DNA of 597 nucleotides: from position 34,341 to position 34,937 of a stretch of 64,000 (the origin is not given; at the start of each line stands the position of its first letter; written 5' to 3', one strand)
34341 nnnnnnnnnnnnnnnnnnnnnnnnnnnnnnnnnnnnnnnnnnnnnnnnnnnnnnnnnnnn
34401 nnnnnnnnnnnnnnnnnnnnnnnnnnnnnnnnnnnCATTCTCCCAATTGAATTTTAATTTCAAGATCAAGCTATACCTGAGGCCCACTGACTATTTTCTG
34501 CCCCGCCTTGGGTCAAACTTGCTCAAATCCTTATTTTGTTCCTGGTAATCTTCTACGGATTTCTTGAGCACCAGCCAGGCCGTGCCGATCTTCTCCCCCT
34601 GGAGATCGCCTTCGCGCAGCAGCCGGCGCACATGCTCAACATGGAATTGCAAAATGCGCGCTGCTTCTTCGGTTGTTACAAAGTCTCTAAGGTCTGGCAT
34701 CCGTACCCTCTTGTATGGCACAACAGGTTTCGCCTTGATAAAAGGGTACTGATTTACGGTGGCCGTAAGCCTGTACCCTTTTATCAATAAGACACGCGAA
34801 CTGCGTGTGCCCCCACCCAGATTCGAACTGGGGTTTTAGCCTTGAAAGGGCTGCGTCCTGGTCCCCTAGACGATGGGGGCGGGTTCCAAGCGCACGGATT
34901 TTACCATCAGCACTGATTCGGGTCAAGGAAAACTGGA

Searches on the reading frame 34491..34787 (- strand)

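Call 32: search_protein_families(library=ncbifam, proteins=[window:34491-34787:-], max_evalue=1)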
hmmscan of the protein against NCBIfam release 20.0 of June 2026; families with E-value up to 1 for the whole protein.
window:34491-34787:- (98 aa): 2 families
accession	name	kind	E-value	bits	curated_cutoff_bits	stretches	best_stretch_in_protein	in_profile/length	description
TIGR01764.1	excise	domain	1.3e-08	35.1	28.8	1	37-84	2-49/49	excisionase family DNA-binding protein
NF040990.2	MamR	equivalog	0.0026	18.1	100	1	38-81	45-88/91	magnetosome protein MamR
